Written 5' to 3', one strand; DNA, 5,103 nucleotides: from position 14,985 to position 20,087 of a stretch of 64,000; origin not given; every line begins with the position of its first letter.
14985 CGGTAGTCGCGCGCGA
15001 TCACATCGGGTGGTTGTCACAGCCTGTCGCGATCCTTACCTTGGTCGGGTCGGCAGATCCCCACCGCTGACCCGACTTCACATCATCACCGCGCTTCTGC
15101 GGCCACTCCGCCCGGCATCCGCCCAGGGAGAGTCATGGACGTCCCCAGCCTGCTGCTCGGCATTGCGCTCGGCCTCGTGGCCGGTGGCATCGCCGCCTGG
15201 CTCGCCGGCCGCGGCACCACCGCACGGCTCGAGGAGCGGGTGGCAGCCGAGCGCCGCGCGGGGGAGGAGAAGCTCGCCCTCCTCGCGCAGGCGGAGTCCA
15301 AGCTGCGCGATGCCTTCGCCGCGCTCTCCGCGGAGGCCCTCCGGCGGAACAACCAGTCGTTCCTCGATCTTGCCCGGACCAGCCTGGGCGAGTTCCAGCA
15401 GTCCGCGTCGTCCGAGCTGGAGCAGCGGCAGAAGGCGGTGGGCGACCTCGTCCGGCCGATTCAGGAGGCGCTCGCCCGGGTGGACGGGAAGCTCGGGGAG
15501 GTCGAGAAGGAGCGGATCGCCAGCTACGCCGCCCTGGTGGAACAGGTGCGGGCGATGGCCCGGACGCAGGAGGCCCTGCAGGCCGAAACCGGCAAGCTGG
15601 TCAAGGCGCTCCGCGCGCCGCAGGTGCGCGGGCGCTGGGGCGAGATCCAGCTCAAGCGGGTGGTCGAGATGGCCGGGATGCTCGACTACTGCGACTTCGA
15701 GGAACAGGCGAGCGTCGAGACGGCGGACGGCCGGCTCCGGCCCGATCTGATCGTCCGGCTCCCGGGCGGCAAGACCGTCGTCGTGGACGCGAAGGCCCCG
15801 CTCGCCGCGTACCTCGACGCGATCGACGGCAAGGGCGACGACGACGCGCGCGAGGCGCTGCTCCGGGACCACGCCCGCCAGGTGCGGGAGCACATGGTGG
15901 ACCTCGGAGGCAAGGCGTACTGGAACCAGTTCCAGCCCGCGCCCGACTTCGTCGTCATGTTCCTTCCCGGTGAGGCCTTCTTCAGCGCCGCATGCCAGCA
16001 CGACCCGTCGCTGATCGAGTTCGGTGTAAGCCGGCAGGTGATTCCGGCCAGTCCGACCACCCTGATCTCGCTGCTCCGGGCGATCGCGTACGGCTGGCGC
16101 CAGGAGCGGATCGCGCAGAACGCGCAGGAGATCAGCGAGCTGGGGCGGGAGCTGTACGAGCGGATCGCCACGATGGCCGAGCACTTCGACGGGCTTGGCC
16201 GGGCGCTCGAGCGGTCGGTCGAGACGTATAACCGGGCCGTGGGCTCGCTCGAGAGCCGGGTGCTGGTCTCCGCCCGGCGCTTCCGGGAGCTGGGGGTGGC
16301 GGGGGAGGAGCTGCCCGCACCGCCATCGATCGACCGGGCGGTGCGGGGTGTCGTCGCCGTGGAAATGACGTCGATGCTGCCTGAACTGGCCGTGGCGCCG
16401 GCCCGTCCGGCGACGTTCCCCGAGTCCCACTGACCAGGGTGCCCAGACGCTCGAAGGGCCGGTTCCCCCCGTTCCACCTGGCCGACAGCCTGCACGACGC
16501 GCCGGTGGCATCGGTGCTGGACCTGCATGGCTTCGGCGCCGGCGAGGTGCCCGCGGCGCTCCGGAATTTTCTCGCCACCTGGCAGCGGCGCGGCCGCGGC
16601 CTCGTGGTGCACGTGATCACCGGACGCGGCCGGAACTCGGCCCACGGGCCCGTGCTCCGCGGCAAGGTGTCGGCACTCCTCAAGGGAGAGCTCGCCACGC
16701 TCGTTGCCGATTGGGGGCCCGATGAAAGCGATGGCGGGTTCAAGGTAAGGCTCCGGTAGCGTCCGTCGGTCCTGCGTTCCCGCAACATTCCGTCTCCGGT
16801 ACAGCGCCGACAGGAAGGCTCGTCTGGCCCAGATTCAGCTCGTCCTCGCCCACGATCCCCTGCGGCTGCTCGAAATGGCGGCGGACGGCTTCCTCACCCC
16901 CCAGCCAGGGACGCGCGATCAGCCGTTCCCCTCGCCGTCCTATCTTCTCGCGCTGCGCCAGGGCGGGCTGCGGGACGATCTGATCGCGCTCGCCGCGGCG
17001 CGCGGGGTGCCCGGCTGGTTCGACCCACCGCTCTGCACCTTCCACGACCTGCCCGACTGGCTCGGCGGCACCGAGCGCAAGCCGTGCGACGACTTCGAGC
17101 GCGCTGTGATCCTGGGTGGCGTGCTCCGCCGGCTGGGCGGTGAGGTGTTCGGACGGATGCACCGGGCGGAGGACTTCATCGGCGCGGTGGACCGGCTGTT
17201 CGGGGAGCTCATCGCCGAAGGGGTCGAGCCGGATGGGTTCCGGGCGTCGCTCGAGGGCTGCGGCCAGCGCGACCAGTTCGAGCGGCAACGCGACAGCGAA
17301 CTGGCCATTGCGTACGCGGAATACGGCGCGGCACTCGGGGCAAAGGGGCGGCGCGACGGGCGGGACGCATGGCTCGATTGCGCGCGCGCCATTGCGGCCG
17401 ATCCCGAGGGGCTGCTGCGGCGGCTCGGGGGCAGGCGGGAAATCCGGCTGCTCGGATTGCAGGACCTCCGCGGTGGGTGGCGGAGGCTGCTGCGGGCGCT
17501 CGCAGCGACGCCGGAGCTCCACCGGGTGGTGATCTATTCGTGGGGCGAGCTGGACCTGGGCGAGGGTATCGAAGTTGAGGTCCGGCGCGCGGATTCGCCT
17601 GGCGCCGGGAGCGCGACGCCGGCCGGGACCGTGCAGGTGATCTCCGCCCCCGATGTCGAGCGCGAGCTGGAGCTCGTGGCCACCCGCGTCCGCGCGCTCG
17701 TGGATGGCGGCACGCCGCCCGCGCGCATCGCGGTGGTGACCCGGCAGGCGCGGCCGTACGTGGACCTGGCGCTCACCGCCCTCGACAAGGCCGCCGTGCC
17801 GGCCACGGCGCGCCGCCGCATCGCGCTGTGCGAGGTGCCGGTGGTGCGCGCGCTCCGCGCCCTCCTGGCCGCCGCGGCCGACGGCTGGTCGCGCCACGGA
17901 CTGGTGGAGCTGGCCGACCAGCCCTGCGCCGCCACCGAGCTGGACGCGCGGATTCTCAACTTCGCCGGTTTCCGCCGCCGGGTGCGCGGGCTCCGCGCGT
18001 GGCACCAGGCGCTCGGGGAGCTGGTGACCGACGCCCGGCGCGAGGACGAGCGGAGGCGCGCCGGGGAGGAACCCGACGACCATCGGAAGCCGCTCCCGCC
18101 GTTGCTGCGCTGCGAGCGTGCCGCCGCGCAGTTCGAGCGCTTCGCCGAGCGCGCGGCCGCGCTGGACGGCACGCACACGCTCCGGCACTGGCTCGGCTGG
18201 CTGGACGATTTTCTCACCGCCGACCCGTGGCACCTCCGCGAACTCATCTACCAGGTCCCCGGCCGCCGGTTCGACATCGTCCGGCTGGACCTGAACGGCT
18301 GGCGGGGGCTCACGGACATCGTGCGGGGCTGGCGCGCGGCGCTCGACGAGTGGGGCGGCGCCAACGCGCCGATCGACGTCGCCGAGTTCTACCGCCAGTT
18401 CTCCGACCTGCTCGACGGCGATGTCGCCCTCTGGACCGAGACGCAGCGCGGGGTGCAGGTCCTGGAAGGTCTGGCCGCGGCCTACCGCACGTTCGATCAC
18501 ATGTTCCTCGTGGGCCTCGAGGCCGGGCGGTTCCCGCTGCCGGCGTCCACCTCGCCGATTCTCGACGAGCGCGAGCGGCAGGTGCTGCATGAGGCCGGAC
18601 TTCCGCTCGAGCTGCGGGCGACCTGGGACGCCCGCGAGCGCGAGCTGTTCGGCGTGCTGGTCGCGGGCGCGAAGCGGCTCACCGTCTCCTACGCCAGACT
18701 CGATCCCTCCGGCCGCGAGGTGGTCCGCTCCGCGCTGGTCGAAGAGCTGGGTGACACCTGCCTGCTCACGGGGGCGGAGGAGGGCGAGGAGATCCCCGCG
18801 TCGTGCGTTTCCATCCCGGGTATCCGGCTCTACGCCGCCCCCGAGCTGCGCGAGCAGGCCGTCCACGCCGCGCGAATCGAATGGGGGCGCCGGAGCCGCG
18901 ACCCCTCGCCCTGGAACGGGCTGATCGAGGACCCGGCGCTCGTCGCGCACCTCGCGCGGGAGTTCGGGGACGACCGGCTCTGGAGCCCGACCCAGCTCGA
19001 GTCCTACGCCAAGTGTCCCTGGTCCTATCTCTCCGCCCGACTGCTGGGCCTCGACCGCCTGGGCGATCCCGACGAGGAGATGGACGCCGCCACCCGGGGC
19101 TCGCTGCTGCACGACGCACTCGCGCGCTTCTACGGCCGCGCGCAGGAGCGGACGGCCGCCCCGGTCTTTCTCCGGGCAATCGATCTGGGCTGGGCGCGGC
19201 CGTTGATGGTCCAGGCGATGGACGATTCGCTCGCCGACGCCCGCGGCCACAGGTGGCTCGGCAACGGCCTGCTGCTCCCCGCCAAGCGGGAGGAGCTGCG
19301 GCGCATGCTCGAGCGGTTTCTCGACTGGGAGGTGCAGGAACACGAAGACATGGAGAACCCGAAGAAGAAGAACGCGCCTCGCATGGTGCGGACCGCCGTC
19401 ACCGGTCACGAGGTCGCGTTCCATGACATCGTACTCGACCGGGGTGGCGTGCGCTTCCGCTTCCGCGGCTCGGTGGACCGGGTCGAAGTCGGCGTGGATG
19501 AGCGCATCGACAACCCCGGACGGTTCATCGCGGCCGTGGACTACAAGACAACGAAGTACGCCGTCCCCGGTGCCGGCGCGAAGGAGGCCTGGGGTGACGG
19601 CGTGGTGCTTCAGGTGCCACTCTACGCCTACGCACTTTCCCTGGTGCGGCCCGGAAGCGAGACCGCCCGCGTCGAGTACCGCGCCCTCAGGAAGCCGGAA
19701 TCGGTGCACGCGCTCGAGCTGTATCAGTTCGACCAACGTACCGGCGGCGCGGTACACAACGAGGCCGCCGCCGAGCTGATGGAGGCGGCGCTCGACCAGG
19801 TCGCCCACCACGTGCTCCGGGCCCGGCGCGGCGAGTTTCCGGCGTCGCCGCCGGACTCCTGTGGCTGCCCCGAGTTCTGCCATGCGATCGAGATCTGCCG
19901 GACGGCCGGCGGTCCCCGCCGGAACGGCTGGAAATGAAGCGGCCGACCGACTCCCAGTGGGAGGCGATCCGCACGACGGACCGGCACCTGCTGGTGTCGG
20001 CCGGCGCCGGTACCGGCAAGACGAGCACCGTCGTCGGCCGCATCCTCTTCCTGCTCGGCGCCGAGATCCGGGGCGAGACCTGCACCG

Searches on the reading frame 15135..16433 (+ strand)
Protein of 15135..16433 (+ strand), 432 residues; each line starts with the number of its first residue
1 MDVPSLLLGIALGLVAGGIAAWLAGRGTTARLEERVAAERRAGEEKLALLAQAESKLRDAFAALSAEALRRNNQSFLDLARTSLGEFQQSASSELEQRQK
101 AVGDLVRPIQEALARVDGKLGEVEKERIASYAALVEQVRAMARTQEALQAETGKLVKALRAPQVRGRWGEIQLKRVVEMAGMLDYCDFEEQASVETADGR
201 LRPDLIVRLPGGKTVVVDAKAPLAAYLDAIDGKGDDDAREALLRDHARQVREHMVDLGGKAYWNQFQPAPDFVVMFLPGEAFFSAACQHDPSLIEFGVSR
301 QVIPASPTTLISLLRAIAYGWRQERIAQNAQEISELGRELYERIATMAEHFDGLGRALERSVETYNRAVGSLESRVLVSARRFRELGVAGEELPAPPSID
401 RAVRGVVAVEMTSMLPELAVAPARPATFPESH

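Call 7: search_protein_families(library=pfam, proteins=[window:15135-16433:+], max_evalue=0.01)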
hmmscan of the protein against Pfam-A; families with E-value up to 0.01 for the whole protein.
window:15135-16433:+ (432 aa): 1 family
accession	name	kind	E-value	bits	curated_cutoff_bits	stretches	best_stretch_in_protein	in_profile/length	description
PF02646.22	RmuC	-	4.4e-102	341.5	26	1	102-391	3-289/291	RmuC family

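Call 8: search_protein_families(library=ncbifam, proteins=[window:15135-16433:+], max_evalue=0.01)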
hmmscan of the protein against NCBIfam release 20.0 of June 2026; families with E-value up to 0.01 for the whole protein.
window:15135-16433:+ (432 aa): 1 family
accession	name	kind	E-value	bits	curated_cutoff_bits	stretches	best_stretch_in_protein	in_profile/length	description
NF007686.0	PRK10361.1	equivalog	1.4e-48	165.8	810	1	70-390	109-431/475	DNA recombination protein RmuC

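Call 10: search_protein_families(library=padloc, proteins=[window:15135-16433:+], max_evalue=0.01)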
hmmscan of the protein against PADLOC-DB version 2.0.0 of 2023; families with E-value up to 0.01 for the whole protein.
window:15135-16433:+ (432 aa): 2 families
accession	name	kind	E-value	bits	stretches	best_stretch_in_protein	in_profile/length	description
PDLC03812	RTasRmuC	-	4e-48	162.1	1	92-389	121-422/439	DRT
PDLC03843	LeoC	-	0.0036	15.5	0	309-376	83-151/207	-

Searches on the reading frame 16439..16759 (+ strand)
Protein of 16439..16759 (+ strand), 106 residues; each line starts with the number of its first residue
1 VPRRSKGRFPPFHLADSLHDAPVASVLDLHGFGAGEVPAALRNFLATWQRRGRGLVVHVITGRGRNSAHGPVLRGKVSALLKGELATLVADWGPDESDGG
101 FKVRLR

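Call 7: search_protein_families(library=pfam, proteins=[window:16439-16759:+], max_evalue=0.01)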
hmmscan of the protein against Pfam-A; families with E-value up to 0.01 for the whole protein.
window:16439-16759:+ (106 aa): 1 family
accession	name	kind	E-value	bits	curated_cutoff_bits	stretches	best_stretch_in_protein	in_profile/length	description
PF01713.27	Smr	-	1.6e-07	31.8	25.7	1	27-88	1-55/77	Smr domain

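Call 8: search_protein_families(library=ncbifam, proteins=[window:16439-16759:+], max_evalue=0.01)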
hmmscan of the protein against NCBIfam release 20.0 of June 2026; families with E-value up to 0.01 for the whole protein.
window:16439-16759:+ (106 aa): 0 families

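Call 10: search_protein_families(library=padloc, proteins=[window:16439-16759:+], max_evalue=0.01)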
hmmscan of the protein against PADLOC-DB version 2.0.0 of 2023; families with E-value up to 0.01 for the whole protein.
window:16439-16759:+ (106 aa): 0 families

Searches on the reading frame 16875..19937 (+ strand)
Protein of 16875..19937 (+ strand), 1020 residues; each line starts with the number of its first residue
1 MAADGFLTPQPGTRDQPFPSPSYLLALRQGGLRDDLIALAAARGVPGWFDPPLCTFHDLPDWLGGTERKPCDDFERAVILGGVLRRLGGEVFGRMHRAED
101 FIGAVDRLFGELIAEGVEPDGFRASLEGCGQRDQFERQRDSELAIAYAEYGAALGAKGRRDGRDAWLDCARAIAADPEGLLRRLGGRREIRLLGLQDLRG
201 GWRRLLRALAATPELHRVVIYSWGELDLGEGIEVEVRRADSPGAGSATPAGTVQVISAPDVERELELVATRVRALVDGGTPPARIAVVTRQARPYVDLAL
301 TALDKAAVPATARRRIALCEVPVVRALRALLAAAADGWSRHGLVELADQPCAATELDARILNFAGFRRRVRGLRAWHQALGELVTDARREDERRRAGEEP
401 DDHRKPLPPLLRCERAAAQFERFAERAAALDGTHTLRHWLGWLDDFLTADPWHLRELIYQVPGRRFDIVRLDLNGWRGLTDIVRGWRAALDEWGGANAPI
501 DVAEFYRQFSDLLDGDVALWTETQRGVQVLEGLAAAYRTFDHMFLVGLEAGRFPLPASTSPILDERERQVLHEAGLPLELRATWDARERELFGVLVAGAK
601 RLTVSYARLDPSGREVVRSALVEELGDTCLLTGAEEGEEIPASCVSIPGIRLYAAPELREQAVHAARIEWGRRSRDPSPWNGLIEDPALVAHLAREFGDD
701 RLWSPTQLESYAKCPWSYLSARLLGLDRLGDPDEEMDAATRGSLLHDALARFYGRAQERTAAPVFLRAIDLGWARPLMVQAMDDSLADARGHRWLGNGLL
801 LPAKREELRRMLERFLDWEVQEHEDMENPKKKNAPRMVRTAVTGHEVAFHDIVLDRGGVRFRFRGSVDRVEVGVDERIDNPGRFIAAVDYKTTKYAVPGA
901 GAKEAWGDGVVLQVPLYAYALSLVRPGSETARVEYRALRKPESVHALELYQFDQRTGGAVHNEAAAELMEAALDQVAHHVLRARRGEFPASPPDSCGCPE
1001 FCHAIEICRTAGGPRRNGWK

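Call 7: search_protein_families(library=pfam, proteins=[window:16875-19937:+], max_evalue=0.01)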
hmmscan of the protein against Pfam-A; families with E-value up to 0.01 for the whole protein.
window:16875-19937:+ (1020 aa): 1 family
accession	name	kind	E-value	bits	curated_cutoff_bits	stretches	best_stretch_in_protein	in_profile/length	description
PF12705.13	PDDEXK_1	-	1.2e-29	104.4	22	1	703-1009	2-247/247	PD-(D/E)XK nuclease superfamily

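Call 8: search_protein_families(library=ncbifam, proteins=[window:16875-19937:+], max_evalue=0.01)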
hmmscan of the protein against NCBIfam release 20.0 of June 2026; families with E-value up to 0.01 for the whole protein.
window:16875-19937:+ (1020 aa): 3 families
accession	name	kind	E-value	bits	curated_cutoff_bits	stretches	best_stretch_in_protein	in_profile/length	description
TIGR03623.1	TIGR03623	subfamily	6.3e-13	47.8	299.6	2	708-940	605-798/876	probable DNA repair protein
TIGR02773.1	addB_Gpos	equivalog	4.5e-12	44.4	903.7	1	540-625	595-682/1159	helicase-exonuclease AddAB subunit AddB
TIGR02786.1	addB_alphas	equivalog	8.8e-10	37.3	486.5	1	704-894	753-905/1024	double-strand break repair protein AddB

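Call 10: search_protein_families(library=padloc, proteins=[window:16875-19937:+], max_evalue=0.01)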
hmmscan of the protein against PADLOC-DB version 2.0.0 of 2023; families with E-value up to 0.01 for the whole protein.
window:16875-19937:+ (1020 aa): 0 families

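Call 51: search_solved_structures(query=window:16875-19934:+, max_evalue=0.001)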
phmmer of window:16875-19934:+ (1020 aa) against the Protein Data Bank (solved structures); distinct sequences matched with E-value up to 0.001: 0.
